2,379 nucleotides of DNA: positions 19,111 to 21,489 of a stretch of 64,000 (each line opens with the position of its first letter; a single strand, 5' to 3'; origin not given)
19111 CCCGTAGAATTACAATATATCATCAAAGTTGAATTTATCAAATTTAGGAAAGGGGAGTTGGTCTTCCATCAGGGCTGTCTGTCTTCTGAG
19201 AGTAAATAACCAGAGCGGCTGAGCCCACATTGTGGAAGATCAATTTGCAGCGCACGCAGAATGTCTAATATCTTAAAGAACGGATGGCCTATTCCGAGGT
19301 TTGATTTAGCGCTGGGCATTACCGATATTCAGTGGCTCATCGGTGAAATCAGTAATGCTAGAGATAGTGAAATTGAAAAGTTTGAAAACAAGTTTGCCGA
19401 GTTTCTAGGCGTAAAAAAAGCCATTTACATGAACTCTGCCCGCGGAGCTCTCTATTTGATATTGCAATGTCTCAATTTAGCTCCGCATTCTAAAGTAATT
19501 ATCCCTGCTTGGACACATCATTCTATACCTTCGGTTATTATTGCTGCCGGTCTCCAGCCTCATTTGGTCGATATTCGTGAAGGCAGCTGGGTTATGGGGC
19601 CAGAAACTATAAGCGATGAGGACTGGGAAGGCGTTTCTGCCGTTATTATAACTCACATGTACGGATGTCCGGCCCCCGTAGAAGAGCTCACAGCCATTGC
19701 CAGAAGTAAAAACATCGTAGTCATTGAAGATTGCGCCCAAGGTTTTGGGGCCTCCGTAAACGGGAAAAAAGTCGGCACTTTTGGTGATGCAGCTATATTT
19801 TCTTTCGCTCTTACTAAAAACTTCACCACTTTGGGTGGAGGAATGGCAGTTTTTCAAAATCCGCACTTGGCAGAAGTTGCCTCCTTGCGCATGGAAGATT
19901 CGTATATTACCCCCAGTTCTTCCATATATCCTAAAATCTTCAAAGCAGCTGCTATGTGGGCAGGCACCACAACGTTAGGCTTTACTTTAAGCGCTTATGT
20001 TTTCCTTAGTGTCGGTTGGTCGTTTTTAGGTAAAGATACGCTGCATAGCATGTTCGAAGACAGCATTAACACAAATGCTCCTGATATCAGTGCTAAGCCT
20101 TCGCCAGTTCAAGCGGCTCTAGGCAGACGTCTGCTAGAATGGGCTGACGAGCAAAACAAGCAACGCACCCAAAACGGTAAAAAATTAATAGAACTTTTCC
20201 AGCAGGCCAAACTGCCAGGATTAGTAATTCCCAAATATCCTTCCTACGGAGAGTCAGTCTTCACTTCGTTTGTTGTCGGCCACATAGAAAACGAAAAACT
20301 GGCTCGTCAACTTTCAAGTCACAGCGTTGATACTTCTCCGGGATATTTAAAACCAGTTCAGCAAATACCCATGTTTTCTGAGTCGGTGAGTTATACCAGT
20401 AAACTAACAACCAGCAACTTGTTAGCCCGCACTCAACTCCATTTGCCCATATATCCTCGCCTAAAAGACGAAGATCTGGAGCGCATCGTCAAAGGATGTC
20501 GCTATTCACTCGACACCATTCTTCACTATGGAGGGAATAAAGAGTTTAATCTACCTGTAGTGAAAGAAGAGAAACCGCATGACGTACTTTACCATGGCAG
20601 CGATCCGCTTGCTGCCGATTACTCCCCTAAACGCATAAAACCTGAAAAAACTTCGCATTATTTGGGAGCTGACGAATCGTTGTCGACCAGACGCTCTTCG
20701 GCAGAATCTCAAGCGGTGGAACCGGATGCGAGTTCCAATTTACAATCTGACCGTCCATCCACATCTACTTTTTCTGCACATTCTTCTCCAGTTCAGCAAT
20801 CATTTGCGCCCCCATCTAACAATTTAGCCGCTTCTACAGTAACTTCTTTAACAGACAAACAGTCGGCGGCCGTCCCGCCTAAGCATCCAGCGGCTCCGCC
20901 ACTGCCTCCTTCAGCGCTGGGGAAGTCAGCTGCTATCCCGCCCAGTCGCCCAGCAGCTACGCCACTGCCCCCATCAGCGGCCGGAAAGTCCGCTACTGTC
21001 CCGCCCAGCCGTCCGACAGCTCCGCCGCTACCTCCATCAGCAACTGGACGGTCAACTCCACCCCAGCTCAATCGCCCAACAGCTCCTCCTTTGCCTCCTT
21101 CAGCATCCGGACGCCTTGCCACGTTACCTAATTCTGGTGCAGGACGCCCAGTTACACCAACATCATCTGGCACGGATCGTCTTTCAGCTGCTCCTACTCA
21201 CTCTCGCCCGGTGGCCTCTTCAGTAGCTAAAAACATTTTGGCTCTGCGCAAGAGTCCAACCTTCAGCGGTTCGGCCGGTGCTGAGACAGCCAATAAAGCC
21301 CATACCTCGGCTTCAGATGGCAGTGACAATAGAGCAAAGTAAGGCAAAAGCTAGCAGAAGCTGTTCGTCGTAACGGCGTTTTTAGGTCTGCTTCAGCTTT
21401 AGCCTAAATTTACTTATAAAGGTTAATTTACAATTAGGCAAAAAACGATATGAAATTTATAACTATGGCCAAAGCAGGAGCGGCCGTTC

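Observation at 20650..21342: Proline-rich SH3/EVH1-ligand-like tandem repeats fused to a DegT aminotransferase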

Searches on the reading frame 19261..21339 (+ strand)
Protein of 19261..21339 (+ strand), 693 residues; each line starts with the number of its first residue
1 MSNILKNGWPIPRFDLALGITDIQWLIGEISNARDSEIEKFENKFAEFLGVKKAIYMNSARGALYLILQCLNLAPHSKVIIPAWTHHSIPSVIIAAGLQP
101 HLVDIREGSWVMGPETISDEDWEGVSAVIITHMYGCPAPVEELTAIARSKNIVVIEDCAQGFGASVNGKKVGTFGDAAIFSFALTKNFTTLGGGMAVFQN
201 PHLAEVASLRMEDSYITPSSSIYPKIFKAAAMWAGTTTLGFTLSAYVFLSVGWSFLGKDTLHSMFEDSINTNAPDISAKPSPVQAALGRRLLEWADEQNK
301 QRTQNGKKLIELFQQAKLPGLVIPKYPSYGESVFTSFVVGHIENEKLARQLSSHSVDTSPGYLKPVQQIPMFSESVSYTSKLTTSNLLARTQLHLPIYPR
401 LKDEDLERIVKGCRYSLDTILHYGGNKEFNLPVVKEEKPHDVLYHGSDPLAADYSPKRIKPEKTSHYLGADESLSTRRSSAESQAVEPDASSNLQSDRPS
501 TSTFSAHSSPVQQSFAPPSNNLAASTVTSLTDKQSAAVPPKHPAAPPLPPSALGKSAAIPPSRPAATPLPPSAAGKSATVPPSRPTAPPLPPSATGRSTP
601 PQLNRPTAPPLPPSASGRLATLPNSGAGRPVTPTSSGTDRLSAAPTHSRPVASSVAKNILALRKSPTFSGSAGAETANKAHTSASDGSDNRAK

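Call 6: search_protein_families(library=pfam, proteins=[window:19261-21339:+], max_evalue=0.01)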
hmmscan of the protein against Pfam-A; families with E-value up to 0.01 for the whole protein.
window:19261-21339:+ (693 aa): 4 families
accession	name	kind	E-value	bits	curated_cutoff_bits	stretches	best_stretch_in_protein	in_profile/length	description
PF01041.23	DegT_DnrJ_EryC1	-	4.9e-63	214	19.8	2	36-207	24-195/360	DegT/DnrJ/EryC1/StrS aminotransferase family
PF00155.27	Aminotran_1_2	-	1.9e-06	27.8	19.7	1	35-159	40-187/361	Aminotransferase class I and II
PF00266.25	Aminotran_5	-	9.4e-05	22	21.5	1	36-164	43-182/371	Aminotransferase class-V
PF01212.27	Beta_elim_lyase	-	0.0013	18.6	27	1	27-204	23-217/288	Beta-eliminating lyase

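Call 7: find_homologous_proteins(query=window:19261-21339:+)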
Query window:19261-21339:+ (693 aa): 405 proteins with E <= 0.001 among 8000 candidates; the best 120 are listed.
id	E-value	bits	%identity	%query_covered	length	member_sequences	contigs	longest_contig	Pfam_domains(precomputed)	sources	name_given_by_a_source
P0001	0.0e+0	1549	100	100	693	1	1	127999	PF00155.28,PF01041.24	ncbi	ncbi:MAG: aminotransferase class I/II-fold pyridoxal phosphate-dependent enzyme [Candidatus Bruticol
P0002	0.0e+0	1119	78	99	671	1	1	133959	PF00155.28,PF01041.24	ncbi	ncbi:MAG: aminotransferase class I/II-fold pyridoxal phosphate-dependent enzyme [Candidatus Bruticol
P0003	2.8e-273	927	65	100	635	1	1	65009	PF00155.28,PF01041.24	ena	-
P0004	4.2e-272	923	70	84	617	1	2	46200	PF00155.28,PF01041.24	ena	-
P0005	2.9e-271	920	86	64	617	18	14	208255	PF00155.28,PF01041.24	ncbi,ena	-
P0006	3.7e-271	920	86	64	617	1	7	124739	PF00155.28,PF01041.24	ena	-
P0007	4.7e-271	920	63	100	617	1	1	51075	PF00155.28,PF01041.24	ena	-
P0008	1.6e-268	911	79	71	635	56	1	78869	PF01041.24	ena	-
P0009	9.5e-268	909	86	64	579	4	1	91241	PF01041.24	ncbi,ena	-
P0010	1.4e-260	885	82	66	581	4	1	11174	PF01041.24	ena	-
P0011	1.9e-258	878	83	64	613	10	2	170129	PF00155.28,PF01041.24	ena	-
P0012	5.6e-247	840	82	64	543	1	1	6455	PF00155.28,PF01041.24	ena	-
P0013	2.5e-173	597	61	62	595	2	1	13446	PF01041.24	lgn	-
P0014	7.0e-173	595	59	65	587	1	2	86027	PF01041.24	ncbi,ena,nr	ncbi:DegT/DnrJ/EryC1/StrS family aminotransferase [bacterium]|nr:DegT/DnrJ/EryC1/StrS family aminotr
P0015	1.5e-168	581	62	61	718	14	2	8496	PF01041.24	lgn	-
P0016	9.3e-165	568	56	64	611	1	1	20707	PF01041.24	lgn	-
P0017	1.6e-136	475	51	60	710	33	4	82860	PF01041.24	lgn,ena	-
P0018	3.4e-116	408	46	58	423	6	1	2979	PF01041.24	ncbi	-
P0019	7.7e-115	403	43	59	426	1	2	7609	PF01041.24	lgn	-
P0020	2.8e-114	402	45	59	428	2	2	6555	PF01041.24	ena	-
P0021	4.3e-112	394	56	46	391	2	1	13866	PF01041.24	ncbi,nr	ncbi:DegT/DnrJ/EryC1/StrS family aminotransferase, partial [bacterium]|nr:DegT/DnrJ/EryC1/StrS famil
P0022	7.1e-108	380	43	58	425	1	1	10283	PF01041.24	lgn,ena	-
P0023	5.2e-106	374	43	58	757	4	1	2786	PF04055.28,PF01041.24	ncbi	-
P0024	4.5e-105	371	43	58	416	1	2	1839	PF01041.24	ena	-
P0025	1.4e-104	370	44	59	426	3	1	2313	PF01041.24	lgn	-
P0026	5.0e-102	361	44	58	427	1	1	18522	PF01041.24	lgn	-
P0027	3.0e-101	359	43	58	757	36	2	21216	PF04055.28,PF01041.24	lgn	-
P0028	5.7e-96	341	43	54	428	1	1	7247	PF01041.24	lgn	-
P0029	4.8e-88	315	48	36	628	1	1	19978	PF01041.24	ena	-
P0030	1.5e-82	297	42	59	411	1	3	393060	PF01041.24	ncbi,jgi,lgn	-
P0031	4.4e-80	289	39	59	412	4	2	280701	PF01041.24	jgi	jgi:dTDP-4-amino-4,6-dideoxygalactose transaminase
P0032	7.8e-80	288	41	58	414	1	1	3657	PF01041.24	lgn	-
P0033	1.3e-77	280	39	58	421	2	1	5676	PF01041.24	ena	-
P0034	2.4e-75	273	40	58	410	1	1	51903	PF01041.24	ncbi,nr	ncbi:MAG: DegT/DnrJ/EryC1/StrS family aminotransferase [Candidatus Eremiobacteraeota bacterium]|nr:D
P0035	5.3e-74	268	39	58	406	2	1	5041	PF01041.24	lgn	-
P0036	2.0e-69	253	36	59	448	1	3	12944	PF01041.24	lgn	-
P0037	5.7e-69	252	35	58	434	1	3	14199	PF01041.24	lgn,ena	-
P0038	1.1e-68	251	35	58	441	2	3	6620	PF01041.24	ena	-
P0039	2.1e-68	250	36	61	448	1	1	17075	PF01041.24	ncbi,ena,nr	ncbi:MAG: hypothetical protein EB084_07970 [Proteobacteria bacterium]|nr:hypothetical protein [Pseud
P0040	3.9e-68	249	35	58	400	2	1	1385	PF01041.24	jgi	-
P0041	5.0e-68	249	36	57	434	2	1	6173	PF01041.24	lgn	-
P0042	1.3e-66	244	34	59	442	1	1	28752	PF01041.24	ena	-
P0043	1.8e-66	244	36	57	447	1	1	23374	PF01041.24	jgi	jgi:dTDP-4-amino-4,6-dideoxygalactose transaminase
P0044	3.0e-64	236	34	57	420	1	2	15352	PF01041.24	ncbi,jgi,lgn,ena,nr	ncbi:MAG: hypothetical protein FJX76_20335 [Armatimonadetes bacterium]|nr:hypothetical protein [Arma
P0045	3.3e-64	236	36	58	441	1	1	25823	PF01041.24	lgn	-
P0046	6.5e-61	225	35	58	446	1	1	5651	PF01041.24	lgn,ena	-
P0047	8.0e-61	225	34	59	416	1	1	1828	PF01041.24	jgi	-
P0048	1.3e-56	211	34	58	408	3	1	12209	PF01041.24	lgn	-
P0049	1.7e-55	207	34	56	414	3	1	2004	PF00155.28,PF01212.28,PF01041.24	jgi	-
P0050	5.3e-53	199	33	58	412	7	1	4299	PF01041.24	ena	-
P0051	5.5e-53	199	34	56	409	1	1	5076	PF00155.28,PF00266.26,PF01041.24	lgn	-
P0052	7.4e-50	189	32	54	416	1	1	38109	PF00155.28,PF00266.26,PF01212.28,PF01041.24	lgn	-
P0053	4.3e-49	186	32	58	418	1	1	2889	PF01041.24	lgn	-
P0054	9.5e-49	185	32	54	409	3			PF01041.24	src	-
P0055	6.4e-47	179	30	58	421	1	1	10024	PF01041.24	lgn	-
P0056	1.2e-46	178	30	58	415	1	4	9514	PF00155.28,PF01041.24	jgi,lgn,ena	-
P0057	1.5e-46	178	33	50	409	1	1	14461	PF00155.28,PF00266.26,PF01041.24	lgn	-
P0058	1.5e-46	178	31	58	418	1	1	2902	PF01041.24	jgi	jgi:perosamine synthetase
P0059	8.2e-46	175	32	54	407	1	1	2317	PF01041.24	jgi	-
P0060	1.3e-45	175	31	53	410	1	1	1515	PF01041.24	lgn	-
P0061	1.9e-45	174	33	55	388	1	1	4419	PF01041.24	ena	-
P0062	3.6e-45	173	31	59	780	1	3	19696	PF01041.24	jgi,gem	-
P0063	2.2e-42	164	30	58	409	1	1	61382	PF01041.24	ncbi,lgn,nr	ncbi:MAG: DegT/DnrJ/EryC1/StrS family aminotransferase [Candidatus Omnitrophica bacterium]|nr:DegT/D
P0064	2.2e-35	141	30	55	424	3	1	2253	PF00155.28,PF01041.24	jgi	jgi:perosamine synthetase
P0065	1.5e-34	138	29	54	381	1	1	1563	PF01041.24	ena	-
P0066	1.7e-34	138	39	27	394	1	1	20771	PF01053.27,PF01041.24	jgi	-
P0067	2.1e-34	138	30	54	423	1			PF01041.24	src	-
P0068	3.0e-34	137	31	54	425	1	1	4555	PF01041.24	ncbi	-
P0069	2.9e-33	134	27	55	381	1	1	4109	PF01041.24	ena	-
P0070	9.9e-33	132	29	54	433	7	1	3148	PF00155.28,PF01041.24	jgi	jgi:dTDP-4-amino-4,6-dideoxygalactose transaminase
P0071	1.0e-32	132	28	55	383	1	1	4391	PF00155.28,PF00266.26,PF01212.28,PF01041.24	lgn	-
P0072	1.2e-32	132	27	55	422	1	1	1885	PF00155.28,PF01041.24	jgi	jgi:dTDP-4-amino-4,6-dideoxygalactose transaminase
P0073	2.1e-32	131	26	55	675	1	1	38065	PF00483.30,PF00266.26,PF01041.24,PF12804.14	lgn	-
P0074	2.3e-32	131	43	25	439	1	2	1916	PF00155.28,PF01212.28,PF01041.24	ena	-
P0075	6.5e-32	129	43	25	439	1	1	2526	PF00155.28,PF01212.28,PF01041.24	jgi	jgi:dTDP-4-amino-4,6-dideoxygalactose transaminase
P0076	1.6e-31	128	43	24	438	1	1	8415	PF00155.28,PF01212.28,PF01041.24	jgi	jgi:8-amino-3,8-dideoxy-alpha-D-manno-octulosonate transaminase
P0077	1.7e-31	128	31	53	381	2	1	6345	PF01041.24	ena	-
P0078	1.8e-31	128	30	54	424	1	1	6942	PF00155.28,PF01041.24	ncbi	-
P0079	2.6e-31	127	43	25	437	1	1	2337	PF00155.28,PF00266.26,PF01212.28,PF01053.27,PF01041.24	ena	-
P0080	2.8e-31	127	43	25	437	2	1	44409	PF00155.28,PF00266.26,PF01212.28,PF01053.27,PF01041.24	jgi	jgi:dTDP-4-amino-4,6-dideoxygalactose transaminase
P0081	2.8e-31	127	43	25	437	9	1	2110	PF00155.28,PF00266.26,PF01212.28,PF01053.27,PF01041.24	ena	-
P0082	3.0e-31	127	40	25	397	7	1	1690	PF00266.26,PF01041.24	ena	-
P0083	3.3e-31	127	42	25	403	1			PF00155.28,PF00266.26,PF01212.28,PF01041.24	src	-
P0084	6.2e-31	126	30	58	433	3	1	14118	PF00155.28,PF01041.24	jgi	jgi:perosamine synthetase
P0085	1.2e-30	125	27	54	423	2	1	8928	PF01041.24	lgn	-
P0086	2.9e-30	124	41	24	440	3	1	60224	PF00155.28,PF01212.28,PF01041.24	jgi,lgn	-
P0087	3.4e-30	124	27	55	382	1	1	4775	PF00155.28,PF01041.24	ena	-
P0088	6.6e-30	123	41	24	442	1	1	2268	PF00155.28,PF01041.24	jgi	jgi:dTDP-4-amino-4,6-dideoxygalactose transaminase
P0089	7.3e-30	123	31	39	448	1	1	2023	PF00266.26,PF01041.24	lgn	-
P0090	9.6e-30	122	42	24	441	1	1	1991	PF00155.28,PF00266.26,PF01212.28,PF01041.24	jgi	jgi:8-amino-3,8-dideoxy-alpha-D-manno-octulosonate transaminase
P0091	1.9e-29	121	40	24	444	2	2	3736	PF00155.28,PF00266.26,PF01212.28,PF01053.27,PF01041.24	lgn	-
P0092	2.6e-29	121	26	53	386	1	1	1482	PF00155.28,PF01041.24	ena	-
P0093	4.1e-29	120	28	58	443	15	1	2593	PF01041.24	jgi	jgi:dTDP-4-amino-4,6-dideoxygalactose transaminase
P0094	6.1e-29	120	40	24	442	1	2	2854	PF00155.28,PF01041.24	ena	-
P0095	6.9e-29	119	38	29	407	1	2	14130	PF00155.28,PF01041.24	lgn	-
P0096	7.7e-29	119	40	24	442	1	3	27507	PF00155.28,PF01041.24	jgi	jgi:dTDP-4-amino-4,6-dideoxygalactose transaminase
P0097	8.2e-29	119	40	24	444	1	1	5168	PF00155.28,PF01041.24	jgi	jgi:dTDP-4-amino-4,6-dideoxygalactose transaminase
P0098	8.2e-29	119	27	58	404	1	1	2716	PF01212.28,PF01053.27,PF01041.24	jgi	jgi:dTDP-4-amino-4,6-dideoxygalactose transaminase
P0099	1.4e-28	118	39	25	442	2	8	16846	PF00155.28,PF01212.28,PF01041.24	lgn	-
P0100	1.5e-28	118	40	24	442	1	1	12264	PF00155.28,PF01041.24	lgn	-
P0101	1.9e-28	118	27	54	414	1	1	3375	PF01041.24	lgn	-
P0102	2.1e-28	118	26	54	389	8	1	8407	PF00155.28,PF00266.26,PF01212.28,PF01041.24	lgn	-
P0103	2.3e-28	118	27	53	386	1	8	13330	PF00155.28,PF00266.26,PF01041.24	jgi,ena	-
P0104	2.4e-28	118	37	27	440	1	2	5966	PF01041.24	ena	-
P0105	3.2e-28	117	37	25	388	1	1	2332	PF00155.28,PF00266.26,PF01212.28,PF01041.24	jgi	-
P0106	3.6e-28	117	27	53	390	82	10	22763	PF00155.28,PF01041.24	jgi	-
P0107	3.9e-28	117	38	24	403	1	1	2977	PF00155.28,PF01041.24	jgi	jgi:dTDP-4-amino-4,6-dideoxygalactose transaminase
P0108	4.5e-28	117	27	58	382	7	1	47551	PF01041.24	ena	-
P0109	5.0e-28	117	38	24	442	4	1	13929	PF00155.28,PF01041.24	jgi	jgi:dTDP-4-amino-4,6-dideoxygalactose transaminase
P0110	5.9e-28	116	41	24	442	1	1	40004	PF00155.28,PF01041.24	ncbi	ncbi:MAG: DegT/DnrJ/EryC1/StrS family aminotransferase [Acidobacteriota bacterium]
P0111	1.1e-27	115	38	24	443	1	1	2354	PF00155.28,PF00266.26,PF01212.28,PF01041.24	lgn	-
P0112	1.2e-27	115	28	54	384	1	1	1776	PF01041.24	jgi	jgi:dTDP-4-amino-4,6-dideoxygalactose transaminase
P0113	1.3e-27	115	37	24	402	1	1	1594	PF00155.28,PF00266.26,PF01212.28,PF01041.24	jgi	-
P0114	1.5e-27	115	26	58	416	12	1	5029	PF01041.24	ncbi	-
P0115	2.0e-27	115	38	24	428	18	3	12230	PF00155.28,PF00266.26,PF01212.28,PF01041.24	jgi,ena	-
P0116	4.4e-27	113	36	27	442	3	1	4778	PF00155.28,PF01041.24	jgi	jgi:dTDP-4-amino-4,6-dideoxygalactose transaminase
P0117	5.6e-27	113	40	24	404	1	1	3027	PF00155.28,PF00266.26,PF01212.28,PF01053.27,PF01041.24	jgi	-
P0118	6.8e-27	113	37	29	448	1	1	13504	PF00155.28,PF00266.26,PF01212.28,PF01053.27,PF01041.24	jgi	jgi:8-amino-3,8-dideoxy-alpha-D-manno-octulosonate transaminase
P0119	1.0e-26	112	33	38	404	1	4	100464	PF00155.28,PF01041.24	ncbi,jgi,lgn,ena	jgi:dTDP-4-amino-4,6-dideoxygalactose transaminase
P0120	1.2e-26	112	25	53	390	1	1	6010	PF00155.28,PF01041.24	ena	-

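Call 16: search_protein_families(library=ncbifam, proteins=[window:19261-21339:+], max_evalue=0.0001)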
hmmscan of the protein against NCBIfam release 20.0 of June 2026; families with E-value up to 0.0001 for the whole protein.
window:19261-21339:+ (693 aa): 9 families
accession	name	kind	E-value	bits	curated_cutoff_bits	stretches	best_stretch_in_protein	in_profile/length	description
TIGR03588.1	PseC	equivalog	2.5e-35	122.1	423.5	1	37-209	31-209/380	UDP-4-amino-4,6-dideoxy-N-acetyl-beta-L-altrosamine transaminase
TIGR04181.1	NHT_00031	hypoth_equivalog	2e-32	112.5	420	1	38-206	32-216/359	LegC family aminotransferase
NF008687.0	PRK11706.1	equivalog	1.2e-31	109.8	375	1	41-209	36-204/375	dTDP-4-amino-4,6-dideoxygalactose transaminase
NF008658.2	PRK11658.1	equivalog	6.2e-31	107.4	631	1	38-205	35-201/379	UDP-4-amino-4-deoxy-L-arabinose aminotransferase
TIGR04427.1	PLP_DesI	equivalog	1.5e-28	100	650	1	38-205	54-219/390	dTDP-4-dehydro-6-deoxyglucose aminotransferase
NF011936.0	PRK15407.1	equivalog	1.1e-25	90.2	423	1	38-207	67-244/440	lipopolysaccharide biosynthesis protein RfbH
TIGR02379.1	ECA_wecE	subfamily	8.5e-21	74.1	434.85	1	41-207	36-203/376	dTDP-4-amino-4,6-dideoxy-D-glucose transaminase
TIGR01977.1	am_tr_V_EF2568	hypoth_equivalog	7.2e-05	22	377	0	35-164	43-180/376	cysteine desulfurase family protein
NF006810.0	PRK09331.1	subfamily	7.5e-05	21.7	301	0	34-172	63-212/397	Sep-tRNA:Cys-tRNA synthetase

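Call 21: find_encoding_contigs(protein=P0005, flank=8000, max_places=3)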
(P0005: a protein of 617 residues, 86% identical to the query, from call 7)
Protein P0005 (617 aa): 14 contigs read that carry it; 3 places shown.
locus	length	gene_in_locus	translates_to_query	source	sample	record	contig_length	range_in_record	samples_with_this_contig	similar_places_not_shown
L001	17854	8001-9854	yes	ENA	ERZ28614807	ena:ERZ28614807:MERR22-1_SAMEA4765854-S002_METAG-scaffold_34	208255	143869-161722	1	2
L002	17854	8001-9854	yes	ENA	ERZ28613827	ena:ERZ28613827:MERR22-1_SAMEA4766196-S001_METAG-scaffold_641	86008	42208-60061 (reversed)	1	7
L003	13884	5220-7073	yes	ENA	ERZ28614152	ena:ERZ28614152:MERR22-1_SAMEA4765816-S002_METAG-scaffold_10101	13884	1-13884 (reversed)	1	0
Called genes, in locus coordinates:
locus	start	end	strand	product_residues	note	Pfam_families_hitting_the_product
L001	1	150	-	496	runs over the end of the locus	PF08245:Mur_ligase_M, PF02875:Mur_ligase_C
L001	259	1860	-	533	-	PF01225:Mur_ligase, PF08245:Mur_ligase_M, PF02875:Mur_ligase_C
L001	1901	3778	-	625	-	PF03717:PBP_dimer (weak), PF00905:Transpeptidase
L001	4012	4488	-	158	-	-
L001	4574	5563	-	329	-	PF01795:Methyltransf_5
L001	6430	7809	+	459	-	PF00070:Pyr_redox (faint), PF00890:FAD_binding_2 (faint), PF01266:DAO, PF01593:Amino_oxidase, PF01946:Thi4 (faint), PF13450:NAD_binding_8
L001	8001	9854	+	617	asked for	PF00155:Aminotran_1_2 (faint), PF01041:DegT_DnrJ_EryC1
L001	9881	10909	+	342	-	PF04055:Radical_SAM, PF13353:Fer4_12 (faint)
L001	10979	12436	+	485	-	PF02310:B12-binding, PF04055:Radical_SAM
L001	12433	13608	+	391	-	PF04055:Radical_SAM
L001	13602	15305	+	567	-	PF02310:B12-binding, PF04055:Radical_SAM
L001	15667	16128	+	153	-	PF13451:zf_Tbcl, PF23477:zf_Tbcl_2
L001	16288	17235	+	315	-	PF01300:Sua5_yciO_yrdC, PF03481:Sua5_C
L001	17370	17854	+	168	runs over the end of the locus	PF10816:DUF2760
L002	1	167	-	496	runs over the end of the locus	PF08245:Mur_ligase_M, PF02875:Mur_ligase_C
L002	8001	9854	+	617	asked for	PF00155:Aminotran_1_2 (faint), PF01041:DegT_DnrJ_EryC1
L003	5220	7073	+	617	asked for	PF00155:Aminotran_1_2 (faint), PF01041:DegT_DnrJ_EryC1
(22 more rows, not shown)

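Call 22: find_encoding_contigs(protein=P0017, flank=8000, max_places=2)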
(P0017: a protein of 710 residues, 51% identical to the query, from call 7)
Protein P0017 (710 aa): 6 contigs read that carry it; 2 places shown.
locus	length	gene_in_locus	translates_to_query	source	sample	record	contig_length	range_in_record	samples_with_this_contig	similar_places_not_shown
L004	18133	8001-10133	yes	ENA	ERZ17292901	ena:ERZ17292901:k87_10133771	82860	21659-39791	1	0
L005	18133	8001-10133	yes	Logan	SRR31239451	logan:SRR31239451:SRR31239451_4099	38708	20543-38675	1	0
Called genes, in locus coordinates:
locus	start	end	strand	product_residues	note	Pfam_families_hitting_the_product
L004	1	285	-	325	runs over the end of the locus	PF00953:Glycos_transf_4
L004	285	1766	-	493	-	PF08245:Mur_ligase_M, PF02875:Mur_ligase_C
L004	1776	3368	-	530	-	PF01225:Mur_ligase, PF08245:Mur_ligase_M, PF02875:Mur_ligase_C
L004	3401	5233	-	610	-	PF03717:PBP_dimer, PF00905:Transpeptidase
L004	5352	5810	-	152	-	PF04977:DivIC (weak)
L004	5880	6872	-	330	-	PF01795:Methyltransf_5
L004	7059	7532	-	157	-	PF02381:MraZ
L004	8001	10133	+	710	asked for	PF01041:DegT_DnrJ_EryC1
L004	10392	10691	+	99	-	PF13451:zf_Tbcl, PF23477:zf_Tbcl_2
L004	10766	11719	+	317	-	PF01300:Sua5_yciO_yrdC, PF03481:Sua5_C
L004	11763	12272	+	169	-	PF10816:DUF2760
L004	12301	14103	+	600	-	PF00012:HSP70, PF06723:MreB_Mbl (weak)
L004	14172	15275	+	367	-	PF00155:Aminotran_1_2, PF00266:Aminotran_5, PF01041:DegT_DnrJ_EryC1, PF01053:Cys_Met_Meta_PP (weak), PF01212:Beta_elim_lyase (weak)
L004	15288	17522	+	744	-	PF16889:Hepar_II_III_N, PF07940:Hepar_II_III_C (weak)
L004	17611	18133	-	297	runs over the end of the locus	-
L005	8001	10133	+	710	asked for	PF01041:DegT_DnrJ_EryC1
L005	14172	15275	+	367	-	PF00155:Aminotran_1_2, PF00266:Aminotran_5, PF01041:DegT_DnrJ_EryC1, PF01053:Cys_Met_Meta_PP (weak), PF01212:Beta_elim_lyase (weak)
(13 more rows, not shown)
